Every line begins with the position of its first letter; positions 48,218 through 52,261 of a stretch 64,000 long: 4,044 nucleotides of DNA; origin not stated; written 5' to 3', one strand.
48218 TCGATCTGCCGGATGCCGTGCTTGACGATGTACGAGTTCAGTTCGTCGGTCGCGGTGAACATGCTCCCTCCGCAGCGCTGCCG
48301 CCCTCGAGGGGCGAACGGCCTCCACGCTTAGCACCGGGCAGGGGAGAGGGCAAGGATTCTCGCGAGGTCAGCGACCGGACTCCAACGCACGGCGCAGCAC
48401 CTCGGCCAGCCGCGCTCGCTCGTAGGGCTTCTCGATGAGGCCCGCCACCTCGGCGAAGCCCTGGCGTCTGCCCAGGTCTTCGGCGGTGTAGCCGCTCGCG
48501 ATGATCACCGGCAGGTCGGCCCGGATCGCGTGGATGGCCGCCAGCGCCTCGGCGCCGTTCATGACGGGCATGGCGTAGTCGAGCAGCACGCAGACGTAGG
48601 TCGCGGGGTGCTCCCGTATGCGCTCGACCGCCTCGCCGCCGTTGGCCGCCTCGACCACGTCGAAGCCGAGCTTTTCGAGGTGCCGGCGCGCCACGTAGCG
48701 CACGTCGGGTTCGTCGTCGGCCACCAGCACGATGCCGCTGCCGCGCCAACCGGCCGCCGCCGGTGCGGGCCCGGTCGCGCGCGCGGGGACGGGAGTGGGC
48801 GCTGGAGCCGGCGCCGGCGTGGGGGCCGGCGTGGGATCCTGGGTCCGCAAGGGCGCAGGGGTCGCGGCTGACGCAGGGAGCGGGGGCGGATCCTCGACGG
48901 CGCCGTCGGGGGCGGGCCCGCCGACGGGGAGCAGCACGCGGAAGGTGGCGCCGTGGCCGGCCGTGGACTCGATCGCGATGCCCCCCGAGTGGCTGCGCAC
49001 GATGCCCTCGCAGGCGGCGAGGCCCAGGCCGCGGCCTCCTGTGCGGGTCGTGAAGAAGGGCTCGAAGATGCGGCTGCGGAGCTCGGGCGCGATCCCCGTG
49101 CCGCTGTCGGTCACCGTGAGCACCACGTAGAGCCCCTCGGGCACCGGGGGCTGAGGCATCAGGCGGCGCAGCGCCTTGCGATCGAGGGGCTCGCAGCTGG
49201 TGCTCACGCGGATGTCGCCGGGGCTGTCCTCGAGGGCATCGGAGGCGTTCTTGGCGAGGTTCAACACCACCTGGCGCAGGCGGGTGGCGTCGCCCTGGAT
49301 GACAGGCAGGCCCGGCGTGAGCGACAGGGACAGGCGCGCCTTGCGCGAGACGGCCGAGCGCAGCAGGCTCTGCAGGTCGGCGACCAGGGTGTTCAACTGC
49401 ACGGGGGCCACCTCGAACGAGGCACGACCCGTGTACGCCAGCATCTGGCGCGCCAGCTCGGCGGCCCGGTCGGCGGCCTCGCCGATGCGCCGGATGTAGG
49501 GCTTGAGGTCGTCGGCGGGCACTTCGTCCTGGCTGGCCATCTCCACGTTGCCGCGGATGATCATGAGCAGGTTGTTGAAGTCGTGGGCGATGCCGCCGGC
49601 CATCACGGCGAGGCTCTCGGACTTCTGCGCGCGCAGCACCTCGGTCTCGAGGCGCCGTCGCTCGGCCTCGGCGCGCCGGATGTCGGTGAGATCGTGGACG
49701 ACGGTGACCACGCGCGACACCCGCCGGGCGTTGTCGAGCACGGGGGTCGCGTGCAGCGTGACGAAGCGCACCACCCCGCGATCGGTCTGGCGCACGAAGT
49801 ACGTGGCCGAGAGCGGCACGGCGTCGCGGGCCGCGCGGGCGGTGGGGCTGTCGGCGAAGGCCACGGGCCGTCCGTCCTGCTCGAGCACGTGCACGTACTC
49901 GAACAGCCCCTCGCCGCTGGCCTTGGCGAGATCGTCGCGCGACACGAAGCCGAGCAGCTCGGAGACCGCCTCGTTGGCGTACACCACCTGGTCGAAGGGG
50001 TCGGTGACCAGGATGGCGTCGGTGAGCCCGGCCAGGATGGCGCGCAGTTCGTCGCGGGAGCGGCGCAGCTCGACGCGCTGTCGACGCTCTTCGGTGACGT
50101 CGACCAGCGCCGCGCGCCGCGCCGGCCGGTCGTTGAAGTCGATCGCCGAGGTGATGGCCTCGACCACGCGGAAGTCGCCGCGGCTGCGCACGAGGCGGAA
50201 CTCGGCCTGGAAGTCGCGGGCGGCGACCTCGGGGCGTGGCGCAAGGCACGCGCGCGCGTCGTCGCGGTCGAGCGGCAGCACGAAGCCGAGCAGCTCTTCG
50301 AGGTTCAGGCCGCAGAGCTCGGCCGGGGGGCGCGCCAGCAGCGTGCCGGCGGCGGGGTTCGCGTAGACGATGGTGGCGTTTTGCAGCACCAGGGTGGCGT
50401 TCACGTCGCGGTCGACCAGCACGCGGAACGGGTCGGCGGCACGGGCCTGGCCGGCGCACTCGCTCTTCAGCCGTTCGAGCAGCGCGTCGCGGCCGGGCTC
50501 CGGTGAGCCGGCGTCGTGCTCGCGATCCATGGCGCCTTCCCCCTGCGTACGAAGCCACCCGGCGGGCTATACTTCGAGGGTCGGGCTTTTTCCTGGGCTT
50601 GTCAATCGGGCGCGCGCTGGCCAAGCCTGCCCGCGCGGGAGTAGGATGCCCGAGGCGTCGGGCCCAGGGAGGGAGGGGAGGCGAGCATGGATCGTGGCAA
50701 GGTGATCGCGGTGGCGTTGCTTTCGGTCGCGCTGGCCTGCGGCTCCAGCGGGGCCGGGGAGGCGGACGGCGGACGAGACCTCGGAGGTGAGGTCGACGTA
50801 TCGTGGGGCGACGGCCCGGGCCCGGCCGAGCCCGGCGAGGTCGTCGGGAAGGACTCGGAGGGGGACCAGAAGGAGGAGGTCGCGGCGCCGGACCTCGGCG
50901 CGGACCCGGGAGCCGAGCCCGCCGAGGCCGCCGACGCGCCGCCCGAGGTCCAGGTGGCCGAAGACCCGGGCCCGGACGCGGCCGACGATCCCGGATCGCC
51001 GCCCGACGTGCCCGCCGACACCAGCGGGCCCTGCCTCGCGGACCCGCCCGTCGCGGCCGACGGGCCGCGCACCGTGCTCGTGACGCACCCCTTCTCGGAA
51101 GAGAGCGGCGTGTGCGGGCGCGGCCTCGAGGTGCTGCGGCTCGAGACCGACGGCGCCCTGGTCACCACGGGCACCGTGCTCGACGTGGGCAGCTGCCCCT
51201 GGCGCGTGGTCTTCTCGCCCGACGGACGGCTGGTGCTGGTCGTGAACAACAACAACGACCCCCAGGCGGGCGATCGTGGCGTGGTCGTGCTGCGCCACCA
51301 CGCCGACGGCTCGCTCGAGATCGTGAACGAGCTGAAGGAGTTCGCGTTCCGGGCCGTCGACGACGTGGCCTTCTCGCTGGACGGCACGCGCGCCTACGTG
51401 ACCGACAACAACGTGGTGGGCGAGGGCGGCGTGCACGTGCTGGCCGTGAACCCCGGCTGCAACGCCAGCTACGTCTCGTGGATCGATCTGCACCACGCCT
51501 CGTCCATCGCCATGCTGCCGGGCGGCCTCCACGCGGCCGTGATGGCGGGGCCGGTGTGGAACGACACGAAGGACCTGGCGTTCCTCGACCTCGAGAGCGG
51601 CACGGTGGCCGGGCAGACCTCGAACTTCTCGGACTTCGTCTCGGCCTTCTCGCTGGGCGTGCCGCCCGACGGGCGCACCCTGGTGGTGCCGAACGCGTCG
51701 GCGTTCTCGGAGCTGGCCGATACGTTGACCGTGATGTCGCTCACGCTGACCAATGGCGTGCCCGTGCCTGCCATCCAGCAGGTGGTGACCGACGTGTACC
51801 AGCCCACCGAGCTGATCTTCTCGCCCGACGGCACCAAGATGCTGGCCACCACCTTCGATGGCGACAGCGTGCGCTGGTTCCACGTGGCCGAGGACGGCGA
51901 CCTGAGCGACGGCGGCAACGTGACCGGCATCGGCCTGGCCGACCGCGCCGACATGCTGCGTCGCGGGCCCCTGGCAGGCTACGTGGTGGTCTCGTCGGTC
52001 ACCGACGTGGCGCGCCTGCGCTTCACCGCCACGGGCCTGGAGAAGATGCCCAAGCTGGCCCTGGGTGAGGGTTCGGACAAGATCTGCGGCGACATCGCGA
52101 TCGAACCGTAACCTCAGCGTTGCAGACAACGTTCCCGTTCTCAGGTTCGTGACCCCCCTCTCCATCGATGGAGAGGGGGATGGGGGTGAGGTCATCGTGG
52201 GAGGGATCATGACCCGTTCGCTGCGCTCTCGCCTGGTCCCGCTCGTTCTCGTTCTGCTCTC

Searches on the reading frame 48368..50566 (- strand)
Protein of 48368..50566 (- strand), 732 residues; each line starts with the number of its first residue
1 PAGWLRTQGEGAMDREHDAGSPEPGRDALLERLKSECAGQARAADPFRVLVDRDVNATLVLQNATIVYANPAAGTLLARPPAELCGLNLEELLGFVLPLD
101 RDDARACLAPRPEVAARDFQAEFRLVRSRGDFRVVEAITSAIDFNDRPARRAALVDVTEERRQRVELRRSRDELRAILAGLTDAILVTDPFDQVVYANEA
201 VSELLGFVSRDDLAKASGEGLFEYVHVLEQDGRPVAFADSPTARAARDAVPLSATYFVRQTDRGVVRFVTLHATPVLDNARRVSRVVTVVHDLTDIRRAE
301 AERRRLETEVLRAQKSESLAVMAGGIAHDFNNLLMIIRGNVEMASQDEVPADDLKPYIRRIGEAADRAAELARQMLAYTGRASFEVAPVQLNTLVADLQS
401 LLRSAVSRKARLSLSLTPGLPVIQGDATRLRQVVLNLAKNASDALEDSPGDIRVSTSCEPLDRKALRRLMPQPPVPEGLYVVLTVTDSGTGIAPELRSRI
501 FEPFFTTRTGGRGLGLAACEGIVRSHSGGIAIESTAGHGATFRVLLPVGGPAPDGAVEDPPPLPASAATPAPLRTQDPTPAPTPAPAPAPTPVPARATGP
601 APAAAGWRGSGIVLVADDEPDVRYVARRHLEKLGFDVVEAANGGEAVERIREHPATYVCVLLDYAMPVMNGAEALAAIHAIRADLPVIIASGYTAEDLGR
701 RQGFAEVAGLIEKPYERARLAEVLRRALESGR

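Call 103: search_protein_families(library=pfam, proteins=[window:48368-50566:-], max_evalue=0.0001)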
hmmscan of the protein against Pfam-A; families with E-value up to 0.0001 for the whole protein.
window:48368-50566:- (732 aa): 8 families
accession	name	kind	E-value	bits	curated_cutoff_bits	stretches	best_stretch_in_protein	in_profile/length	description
PF02518.31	HATPase_c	-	4.1e-22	79.2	26.4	1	425-548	1-109/111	Histidine kinase-, DNA gyrase B-, and HSP90-like ATPase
PF00072.30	Response_reg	-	5.3e-19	68.9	30.2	1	613-724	1-110/111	Response regulator receiver domain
PF13426.13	PAS_9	-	1e-12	48.6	27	1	60-159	6-103/103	PAS domain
PF00989.32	PAS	-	8.3e-11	42.3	22.6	1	173-292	2-112/113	PAS fold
PF08447.18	PAS_3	-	2e-09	38.1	25.6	0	66-150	1-84/89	PAS fold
PF13188.13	PAS_8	-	2.7e-09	37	21.8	0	174-212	3-38/65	PAS domain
PF08448.16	PAS_4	-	2.9e-09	37.6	23.1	1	180-297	3-109/110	PAS fold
PF00512.31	HisKA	-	1.2e-07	32.1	26.9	1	322-378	5-60/66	His Kinase A (phospho-acceptor) domain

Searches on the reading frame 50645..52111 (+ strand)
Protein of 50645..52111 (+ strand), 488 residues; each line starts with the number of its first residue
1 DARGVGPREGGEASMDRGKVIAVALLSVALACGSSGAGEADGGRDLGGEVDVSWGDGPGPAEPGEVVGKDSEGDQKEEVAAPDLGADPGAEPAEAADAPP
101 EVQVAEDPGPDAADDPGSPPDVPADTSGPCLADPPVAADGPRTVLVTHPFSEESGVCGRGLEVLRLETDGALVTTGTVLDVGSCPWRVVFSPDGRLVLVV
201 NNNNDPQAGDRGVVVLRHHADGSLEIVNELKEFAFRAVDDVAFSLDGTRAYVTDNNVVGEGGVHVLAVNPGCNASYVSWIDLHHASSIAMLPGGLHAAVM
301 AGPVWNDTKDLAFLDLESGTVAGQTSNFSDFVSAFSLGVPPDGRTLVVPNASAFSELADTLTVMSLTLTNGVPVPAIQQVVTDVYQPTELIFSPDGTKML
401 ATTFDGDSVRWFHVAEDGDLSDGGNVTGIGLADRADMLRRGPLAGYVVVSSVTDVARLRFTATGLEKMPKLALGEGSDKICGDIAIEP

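Call 103: search_protein_families(library=pfam, proteins=[window:50645-52111:+], max_evalue=0.0001)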
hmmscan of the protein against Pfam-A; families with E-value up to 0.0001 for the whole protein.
window:50645-52111:+ (488 aa): 1 family
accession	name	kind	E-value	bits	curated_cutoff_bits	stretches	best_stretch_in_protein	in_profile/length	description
PF10282.15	Lactonase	-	7.2e-06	25.9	21.7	0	326-422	238-329/344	Lactonase, 7-bladed beta-propeller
